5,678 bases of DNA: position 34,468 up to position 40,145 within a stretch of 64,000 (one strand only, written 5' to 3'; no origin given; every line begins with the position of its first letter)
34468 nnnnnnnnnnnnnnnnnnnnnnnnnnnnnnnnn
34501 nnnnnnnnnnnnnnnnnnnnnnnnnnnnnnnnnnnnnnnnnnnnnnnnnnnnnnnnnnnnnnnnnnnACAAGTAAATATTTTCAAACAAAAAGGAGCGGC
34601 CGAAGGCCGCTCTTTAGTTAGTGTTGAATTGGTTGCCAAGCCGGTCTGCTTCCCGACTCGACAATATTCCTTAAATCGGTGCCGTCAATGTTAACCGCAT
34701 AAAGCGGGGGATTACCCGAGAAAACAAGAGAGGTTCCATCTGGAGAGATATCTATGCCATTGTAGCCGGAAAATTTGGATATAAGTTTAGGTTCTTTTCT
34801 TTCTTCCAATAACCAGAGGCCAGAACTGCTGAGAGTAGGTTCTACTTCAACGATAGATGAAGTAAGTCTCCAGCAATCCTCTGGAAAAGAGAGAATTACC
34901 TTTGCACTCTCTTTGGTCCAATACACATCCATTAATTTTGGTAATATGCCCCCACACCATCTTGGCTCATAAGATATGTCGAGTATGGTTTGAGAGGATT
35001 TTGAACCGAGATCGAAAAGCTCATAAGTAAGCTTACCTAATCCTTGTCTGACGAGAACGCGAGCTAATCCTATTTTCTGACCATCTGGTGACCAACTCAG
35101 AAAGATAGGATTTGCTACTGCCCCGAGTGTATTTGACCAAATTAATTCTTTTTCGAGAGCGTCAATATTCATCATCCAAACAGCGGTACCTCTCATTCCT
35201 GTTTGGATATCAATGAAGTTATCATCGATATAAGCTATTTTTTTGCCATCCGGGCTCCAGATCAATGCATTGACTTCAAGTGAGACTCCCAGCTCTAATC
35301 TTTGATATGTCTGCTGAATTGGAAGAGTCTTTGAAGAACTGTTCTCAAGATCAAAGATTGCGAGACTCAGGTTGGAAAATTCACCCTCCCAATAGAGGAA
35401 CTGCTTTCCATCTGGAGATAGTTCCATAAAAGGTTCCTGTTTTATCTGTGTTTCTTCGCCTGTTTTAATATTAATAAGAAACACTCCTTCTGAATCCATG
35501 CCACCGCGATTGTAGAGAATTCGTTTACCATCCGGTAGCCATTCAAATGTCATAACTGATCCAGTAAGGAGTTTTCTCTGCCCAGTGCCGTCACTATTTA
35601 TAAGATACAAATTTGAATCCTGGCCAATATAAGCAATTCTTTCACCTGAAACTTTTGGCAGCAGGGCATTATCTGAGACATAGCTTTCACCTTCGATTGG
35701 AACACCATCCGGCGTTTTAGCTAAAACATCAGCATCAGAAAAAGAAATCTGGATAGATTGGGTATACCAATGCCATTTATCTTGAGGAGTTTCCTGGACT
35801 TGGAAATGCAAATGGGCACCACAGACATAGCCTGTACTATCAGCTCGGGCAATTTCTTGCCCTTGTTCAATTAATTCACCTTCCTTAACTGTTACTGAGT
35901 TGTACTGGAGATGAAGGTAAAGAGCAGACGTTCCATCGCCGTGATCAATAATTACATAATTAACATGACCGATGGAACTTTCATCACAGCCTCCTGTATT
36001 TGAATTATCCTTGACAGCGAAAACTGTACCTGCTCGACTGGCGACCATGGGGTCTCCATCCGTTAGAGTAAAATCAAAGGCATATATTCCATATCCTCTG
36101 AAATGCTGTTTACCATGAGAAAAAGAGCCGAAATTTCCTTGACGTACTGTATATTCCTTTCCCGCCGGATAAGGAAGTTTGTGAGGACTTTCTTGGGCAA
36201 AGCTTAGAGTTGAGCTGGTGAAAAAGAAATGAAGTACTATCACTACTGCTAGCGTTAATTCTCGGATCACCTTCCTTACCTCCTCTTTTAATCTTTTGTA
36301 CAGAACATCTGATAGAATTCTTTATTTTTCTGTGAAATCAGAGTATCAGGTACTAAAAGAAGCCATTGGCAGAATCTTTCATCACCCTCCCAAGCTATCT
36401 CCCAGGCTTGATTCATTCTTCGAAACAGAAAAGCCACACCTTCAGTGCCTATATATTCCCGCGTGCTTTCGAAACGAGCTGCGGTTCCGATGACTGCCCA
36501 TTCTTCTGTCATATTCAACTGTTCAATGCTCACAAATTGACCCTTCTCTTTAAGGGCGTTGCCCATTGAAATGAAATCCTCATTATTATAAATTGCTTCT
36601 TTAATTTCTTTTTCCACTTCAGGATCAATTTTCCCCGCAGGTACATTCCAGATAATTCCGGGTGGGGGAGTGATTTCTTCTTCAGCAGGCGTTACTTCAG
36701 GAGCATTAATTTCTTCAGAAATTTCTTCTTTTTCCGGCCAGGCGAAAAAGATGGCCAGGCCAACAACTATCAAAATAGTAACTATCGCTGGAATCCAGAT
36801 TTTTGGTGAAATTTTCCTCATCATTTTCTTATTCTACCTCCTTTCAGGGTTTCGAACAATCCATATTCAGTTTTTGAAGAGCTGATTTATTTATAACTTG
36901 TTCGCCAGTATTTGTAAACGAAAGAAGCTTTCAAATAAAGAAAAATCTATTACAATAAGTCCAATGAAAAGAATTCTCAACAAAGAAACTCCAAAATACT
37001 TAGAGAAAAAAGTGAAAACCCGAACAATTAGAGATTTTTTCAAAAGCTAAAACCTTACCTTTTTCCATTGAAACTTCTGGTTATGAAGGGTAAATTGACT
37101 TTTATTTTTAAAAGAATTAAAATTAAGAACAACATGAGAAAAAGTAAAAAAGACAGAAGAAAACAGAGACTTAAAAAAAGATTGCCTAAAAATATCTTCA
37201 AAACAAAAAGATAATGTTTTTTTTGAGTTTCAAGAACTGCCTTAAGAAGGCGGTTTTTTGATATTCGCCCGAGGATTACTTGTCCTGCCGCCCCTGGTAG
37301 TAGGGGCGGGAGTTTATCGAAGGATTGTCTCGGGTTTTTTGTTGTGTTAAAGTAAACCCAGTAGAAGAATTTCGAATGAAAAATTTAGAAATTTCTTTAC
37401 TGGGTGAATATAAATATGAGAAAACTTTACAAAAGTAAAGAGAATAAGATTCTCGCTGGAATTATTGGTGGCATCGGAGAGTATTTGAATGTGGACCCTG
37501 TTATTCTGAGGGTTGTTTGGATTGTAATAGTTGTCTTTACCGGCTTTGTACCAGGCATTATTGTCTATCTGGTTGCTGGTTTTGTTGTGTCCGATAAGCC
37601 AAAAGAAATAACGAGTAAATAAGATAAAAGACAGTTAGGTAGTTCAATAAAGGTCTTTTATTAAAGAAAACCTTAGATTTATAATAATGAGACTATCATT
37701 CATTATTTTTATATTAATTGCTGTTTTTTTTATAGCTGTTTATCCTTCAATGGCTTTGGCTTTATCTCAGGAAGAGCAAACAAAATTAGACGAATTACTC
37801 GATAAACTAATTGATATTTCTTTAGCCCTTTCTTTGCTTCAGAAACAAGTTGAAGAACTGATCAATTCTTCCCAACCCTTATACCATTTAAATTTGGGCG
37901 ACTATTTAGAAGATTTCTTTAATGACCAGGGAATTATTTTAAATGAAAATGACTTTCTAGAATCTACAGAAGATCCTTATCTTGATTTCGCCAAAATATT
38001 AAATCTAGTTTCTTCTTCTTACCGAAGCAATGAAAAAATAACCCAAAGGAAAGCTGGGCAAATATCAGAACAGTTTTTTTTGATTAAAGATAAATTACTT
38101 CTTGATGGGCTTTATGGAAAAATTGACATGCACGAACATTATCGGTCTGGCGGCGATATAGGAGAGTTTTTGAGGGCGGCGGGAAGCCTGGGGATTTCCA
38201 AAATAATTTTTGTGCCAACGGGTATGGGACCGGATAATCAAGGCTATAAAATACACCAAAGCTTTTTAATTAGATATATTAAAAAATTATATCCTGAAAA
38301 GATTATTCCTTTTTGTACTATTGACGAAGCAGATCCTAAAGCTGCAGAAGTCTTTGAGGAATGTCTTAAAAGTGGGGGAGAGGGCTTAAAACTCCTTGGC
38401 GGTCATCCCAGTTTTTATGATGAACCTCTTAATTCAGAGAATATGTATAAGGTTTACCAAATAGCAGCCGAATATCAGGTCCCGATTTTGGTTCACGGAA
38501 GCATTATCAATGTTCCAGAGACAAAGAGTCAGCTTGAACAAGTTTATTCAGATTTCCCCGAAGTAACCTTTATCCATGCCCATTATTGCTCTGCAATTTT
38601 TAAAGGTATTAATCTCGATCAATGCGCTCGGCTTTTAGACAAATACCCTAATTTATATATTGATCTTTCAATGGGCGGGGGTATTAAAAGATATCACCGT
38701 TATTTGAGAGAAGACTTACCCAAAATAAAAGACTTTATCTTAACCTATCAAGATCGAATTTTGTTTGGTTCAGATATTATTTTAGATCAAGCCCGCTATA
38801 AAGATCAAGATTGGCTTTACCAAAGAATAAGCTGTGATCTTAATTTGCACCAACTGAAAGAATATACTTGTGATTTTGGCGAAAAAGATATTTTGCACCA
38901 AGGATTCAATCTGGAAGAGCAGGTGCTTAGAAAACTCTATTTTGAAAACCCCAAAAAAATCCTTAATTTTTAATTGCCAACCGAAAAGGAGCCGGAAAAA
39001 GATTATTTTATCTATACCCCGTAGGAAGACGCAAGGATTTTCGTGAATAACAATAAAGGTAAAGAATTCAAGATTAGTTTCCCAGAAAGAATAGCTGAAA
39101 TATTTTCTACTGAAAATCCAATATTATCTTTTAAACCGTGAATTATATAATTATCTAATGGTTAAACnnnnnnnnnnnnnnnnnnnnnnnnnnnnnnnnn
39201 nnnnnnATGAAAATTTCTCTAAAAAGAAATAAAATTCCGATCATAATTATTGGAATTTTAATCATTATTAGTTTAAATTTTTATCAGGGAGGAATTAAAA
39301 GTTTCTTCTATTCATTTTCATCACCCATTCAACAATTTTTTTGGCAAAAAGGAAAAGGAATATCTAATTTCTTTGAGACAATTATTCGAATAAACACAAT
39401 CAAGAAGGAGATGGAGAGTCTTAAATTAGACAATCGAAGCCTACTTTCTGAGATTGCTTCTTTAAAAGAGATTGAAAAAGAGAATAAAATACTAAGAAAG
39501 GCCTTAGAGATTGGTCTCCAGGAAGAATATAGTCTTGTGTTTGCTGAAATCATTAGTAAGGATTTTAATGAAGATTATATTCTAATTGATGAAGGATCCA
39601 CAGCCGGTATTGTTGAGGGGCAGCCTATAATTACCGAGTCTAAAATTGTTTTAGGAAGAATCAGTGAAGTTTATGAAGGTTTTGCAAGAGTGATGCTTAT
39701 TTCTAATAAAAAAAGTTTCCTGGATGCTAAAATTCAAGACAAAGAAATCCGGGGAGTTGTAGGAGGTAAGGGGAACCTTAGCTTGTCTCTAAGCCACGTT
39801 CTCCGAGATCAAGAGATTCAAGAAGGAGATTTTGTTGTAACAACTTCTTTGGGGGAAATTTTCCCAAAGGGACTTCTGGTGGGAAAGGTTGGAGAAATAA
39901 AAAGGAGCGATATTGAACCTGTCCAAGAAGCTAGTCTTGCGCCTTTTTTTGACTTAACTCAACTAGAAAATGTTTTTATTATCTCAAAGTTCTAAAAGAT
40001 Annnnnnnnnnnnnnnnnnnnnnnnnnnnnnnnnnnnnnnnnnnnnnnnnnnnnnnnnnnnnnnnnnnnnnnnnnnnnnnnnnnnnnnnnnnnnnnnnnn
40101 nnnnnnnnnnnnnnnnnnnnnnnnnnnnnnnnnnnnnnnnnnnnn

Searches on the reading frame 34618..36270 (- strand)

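Call 58: search_protein_families(library=pfam, proteins=[window:34618-36270:-], max_evalue=0.00001)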
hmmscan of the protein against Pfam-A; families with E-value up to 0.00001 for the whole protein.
window:34618-36270:- (550 aa): 2 families
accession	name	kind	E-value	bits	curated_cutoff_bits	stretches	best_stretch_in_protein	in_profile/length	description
PF01551.29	Peptidase_M23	-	1.9e-17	63.6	28.7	1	64-161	5-90/96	Peptidase family M23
PF07676.18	PD40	-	2.2e-10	40.6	20.9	0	338-348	16-26/38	WD40-like Beta Propeller Repeat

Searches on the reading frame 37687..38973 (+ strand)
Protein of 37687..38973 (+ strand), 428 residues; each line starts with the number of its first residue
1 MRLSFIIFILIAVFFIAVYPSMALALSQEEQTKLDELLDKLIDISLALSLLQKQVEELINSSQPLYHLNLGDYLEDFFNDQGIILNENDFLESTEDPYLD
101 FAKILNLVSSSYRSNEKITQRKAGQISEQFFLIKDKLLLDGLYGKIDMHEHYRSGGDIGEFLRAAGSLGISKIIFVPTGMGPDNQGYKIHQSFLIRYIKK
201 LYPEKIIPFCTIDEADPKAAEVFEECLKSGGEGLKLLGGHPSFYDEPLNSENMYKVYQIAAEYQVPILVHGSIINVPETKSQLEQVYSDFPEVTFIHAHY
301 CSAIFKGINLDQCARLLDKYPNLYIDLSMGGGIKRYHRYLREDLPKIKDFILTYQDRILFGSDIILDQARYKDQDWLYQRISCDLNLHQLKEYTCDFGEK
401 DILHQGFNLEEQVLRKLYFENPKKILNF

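Call 58: search_protein_families(library=pfam, proteins=[window:37687-38973:+], max_evalue=0.00001)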
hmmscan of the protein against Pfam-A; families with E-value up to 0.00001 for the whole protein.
window:37687-38973:+ (428 aa): 1 family
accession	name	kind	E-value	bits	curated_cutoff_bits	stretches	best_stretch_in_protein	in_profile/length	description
PF04909.20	Amidohydro_2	-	1.4e-17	64.9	26.4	1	202-428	77-289/289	Amidohydrolase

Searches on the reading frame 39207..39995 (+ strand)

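Call 58: search_protein_families(library=pfam, proteins=[window:39207-39995:+], max_evalue=0.00001)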
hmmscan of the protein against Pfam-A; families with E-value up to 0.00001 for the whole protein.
window:39207-39995:+ (262 aa): 1 family
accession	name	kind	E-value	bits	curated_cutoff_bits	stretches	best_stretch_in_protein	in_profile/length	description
PF04085.20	MreC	-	6.2e-35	120.6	28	1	121-259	9-146/147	Rod shape-determining protein MreC, barrel core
